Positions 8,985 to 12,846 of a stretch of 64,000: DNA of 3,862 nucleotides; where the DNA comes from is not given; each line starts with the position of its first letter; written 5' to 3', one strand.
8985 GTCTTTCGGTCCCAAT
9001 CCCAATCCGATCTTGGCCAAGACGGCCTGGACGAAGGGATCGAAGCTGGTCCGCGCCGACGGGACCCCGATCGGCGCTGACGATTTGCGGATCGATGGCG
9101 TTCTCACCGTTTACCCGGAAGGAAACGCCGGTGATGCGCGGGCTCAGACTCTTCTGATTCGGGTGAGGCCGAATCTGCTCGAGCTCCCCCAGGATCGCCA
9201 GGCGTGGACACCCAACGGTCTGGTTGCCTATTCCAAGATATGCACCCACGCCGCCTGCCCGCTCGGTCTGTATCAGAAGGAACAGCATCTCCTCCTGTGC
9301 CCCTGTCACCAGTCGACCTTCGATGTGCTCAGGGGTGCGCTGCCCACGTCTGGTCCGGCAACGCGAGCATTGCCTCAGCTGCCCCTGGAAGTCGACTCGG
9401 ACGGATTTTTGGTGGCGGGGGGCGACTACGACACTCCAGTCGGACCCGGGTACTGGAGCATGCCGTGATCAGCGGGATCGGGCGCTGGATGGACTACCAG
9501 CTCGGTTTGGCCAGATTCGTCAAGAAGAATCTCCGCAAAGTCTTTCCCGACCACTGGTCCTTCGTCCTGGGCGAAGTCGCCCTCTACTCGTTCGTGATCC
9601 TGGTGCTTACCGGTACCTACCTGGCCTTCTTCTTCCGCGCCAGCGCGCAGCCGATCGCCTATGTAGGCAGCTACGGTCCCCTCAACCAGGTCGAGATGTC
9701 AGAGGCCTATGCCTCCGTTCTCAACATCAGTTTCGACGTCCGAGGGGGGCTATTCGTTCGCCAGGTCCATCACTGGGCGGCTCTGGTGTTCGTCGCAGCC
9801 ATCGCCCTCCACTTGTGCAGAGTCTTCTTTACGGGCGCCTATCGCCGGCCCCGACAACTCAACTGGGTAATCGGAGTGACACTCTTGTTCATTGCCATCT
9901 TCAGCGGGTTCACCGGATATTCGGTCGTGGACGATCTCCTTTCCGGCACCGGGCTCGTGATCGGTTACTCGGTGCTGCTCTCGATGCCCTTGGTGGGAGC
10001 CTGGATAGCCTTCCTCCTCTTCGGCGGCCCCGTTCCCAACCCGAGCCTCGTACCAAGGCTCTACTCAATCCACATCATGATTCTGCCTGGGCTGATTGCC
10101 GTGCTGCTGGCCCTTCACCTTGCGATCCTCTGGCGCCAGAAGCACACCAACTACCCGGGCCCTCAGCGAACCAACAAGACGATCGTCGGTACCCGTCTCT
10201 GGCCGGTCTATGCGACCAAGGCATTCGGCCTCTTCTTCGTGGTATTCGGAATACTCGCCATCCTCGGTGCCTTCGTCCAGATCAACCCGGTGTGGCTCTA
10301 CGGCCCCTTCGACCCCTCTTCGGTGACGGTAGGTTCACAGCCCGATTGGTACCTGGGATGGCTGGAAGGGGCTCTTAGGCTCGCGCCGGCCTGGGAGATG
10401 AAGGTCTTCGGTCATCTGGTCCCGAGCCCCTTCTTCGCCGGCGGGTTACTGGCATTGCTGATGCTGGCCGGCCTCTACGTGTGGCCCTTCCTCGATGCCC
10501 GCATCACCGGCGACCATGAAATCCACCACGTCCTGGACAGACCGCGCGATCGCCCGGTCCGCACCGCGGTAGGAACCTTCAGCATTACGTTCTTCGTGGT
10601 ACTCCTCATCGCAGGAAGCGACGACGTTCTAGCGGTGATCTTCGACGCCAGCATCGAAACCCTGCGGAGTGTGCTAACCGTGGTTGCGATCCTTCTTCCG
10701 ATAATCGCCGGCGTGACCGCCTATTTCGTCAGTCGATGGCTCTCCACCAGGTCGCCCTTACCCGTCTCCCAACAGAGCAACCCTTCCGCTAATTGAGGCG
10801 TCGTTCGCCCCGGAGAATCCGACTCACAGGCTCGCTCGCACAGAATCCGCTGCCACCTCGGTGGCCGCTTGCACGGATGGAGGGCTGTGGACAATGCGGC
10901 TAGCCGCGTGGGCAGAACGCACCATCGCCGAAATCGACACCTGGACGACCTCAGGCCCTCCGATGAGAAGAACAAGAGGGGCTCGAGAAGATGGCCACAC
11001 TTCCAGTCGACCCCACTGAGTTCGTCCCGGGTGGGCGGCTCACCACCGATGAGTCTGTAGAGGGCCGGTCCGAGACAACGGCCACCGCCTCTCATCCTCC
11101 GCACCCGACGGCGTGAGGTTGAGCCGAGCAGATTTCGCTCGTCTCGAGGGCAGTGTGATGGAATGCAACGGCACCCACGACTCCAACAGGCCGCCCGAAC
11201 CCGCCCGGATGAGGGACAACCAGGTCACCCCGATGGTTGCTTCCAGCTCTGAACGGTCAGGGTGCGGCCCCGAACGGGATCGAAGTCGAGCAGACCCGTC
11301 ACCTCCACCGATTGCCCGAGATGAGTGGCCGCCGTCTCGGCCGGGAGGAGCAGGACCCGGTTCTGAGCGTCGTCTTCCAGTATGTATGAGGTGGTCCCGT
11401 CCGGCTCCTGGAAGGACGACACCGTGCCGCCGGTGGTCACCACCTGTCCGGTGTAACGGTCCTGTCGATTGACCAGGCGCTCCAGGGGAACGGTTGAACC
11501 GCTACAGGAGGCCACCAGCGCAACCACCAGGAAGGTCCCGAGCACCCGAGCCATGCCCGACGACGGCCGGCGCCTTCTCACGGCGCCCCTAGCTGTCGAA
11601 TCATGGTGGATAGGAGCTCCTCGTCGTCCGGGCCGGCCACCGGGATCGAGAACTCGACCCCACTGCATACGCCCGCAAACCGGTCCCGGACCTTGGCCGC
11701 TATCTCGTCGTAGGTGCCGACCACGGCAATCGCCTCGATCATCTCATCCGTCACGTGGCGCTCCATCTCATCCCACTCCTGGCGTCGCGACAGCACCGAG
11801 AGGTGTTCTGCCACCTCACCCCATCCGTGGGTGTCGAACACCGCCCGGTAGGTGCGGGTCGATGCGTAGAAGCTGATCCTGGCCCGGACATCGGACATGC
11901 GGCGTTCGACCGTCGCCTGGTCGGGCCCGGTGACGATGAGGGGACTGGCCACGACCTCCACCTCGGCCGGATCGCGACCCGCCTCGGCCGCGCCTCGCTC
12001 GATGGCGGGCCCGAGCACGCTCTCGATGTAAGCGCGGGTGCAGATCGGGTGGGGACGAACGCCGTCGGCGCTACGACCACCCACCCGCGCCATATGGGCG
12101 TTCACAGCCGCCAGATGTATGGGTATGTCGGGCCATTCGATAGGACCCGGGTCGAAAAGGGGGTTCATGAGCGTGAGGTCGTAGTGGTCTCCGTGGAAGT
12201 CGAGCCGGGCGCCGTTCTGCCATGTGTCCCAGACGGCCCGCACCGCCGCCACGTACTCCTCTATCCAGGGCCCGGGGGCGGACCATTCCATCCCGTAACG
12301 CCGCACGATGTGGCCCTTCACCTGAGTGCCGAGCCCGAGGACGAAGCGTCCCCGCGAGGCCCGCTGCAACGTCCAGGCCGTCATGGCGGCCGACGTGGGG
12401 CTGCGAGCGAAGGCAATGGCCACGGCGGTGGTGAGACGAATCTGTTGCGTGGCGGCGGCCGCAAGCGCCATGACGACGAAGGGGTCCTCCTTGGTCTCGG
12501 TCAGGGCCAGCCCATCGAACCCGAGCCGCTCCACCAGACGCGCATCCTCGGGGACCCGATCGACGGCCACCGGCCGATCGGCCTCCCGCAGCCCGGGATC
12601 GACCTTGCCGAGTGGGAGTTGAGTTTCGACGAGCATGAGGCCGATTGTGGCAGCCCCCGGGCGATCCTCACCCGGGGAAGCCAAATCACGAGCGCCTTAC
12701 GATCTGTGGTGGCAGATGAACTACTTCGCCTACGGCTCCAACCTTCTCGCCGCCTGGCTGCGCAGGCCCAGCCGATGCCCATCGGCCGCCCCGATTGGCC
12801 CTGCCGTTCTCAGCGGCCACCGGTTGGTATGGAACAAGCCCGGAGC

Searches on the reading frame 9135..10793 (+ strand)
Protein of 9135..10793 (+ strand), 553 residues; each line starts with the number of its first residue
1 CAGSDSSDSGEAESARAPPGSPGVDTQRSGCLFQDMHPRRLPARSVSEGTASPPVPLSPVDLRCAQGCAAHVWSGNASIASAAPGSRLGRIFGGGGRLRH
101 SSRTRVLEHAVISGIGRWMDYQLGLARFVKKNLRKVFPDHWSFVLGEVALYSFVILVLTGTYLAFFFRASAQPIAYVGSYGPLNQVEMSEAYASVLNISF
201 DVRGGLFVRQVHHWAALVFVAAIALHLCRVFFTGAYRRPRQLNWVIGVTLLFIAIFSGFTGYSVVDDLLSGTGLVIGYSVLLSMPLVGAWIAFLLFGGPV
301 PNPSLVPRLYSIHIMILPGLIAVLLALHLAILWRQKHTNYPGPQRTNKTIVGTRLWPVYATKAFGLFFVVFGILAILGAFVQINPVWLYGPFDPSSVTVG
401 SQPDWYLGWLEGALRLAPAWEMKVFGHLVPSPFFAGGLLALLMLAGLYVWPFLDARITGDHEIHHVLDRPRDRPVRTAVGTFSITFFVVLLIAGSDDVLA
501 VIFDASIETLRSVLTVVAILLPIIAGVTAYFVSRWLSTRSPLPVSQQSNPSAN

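Call 23: search_protein_families(library=ncbifam, proteins=[window:9135-10793:+], max_evalue=0.00001)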
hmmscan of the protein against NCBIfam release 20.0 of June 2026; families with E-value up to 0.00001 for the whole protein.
window:9135-10793:+ (553 aa): 4 families
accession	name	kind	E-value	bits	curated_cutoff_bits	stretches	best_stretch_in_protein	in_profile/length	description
NF050120.1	bc1_QcrB_actin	exception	1.8e-175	584.2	500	1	118-530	1-414/458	cytochrome bc1 complex cytochrome b subunit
NF040969.1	cytb_ExtP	equivalog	2.5e-39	135.3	290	1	141-336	23-201/205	selenite/tellurite reduction operon b-type cytochrome ExtP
NF002990.0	PRK03735.1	subfamily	2e-33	116.1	325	1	117-335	7-217/223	cytochrome b6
NF041076.1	cyt_b_SoxC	equivalog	3.9e-19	68.9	740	1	188-331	54-194/542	proton pump complex cytochrome B SoxC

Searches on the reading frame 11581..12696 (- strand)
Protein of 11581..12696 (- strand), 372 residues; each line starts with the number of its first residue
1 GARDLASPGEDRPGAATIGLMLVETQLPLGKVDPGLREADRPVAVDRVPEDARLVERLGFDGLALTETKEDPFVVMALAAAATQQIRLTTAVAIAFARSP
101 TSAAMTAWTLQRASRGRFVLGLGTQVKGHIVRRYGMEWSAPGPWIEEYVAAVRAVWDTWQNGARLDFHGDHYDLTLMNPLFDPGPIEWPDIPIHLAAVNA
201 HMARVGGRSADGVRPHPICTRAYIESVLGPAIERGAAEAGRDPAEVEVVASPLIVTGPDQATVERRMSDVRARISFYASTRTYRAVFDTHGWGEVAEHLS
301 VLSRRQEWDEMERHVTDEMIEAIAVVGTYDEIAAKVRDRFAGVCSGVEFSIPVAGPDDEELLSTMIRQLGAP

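Call 24: search_protein_families(library=ncbifam, proteins=[window:11581-12696:-], max_evalue=0.00001)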
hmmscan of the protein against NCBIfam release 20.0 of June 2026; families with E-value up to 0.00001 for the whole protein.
window:11581-12696:- (372 aa): 22 families
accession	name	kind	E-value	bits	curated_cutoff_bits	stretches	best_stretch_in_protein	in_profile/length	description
TIGR03617.1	F420_MSMEG_2256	subfamily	1.7e-114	382.1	278.15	1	52-356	1-305/318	TIGR03617 family F420-dependent LLM class oxidoreductase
TIGR04024.1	F420_NP1902A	hypoth_equivalog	1.2e-31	109.7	345.4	1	44-348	13-306/330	TIGR04024 family LLM class F420-dependent oxidoreductase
TIGR03564.1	F420_MSMEG_4879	subfamily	1.3e-31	110.2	234.25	1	50-303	3-244/265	TIGR03564 family F420-dependent LLM class oxidoreductase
TIGR03559.1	F420_Rv3520c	subfamily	3.1e-30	105.4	335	1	48-337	15-312/325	LLM class F420-dependent oxidoreductase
TIGR03619.1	F420_Rv2161c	subfamily_domain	5.2e-27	95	166.9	1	68-264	42-222/247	TIGR03619 family F420-dependent LLM class oxidoreductase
NF002619.0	PRK02271.1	equivalog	5.4e-26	91.7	276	1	46-361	14-316/329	5,10-methylenetetrahydromethanopterin reductase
TIGR03555.1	F420_mer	equivalog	4.3e-24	85.5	348.7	1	52-360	18-314/325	5,10-methylenetetrahydromethanopterin reductase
TIGR03841.1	F420_Rv3093c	subfamily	9.4e-24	84.3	213.65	1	50-338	14-283/298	LLM class F420-dependent oxidoreductase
TIGR03857.1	F420_MSMEG_2249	hypoth_equivalog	3.2e-22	79.2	218.4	1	45-294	13-252/329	TIGR03857 family LLM class F420-dependent oxidoreductase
TIGR03621.1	F420_MSMEG_2516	subfamily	2.5e-16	59.7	213.15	1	43-213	11-173/295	TIGR03621 family F420-dependent LLM class oxidoreductase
TIGR03560.1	F420_Rv1855c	subfamily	2.9e-16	60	231.4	1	68-196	48-173/227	TIGR03560 family F420-dependent LLM class oxidoreductase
TIGR03620.1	F420_MSMEG_4141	subfamily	1.2e-11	44.5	219.8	1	47-153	19-120/280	TIGR03620 family F420-dependent LLM class oxidoreductase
TIGR03554.1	F420_G6P_DH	equivalog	7.5e-11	41.6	420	1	76-251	56-228/331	glucose-6-phosphate dehydrogenase (coenzyme-F420)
TIGR03571.1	lucif_BA3436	subfamily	2.5e-10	40.1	303.9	1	70-159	67-156/304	TIGR03571 family LLM class oxidoreductase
TIGR03557.1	F420_G6P_family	subfamily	2.5e-09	36.7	210.4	1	73-212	48-184/316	TIGR03557 family F420-dependent LLM class oxidoreductase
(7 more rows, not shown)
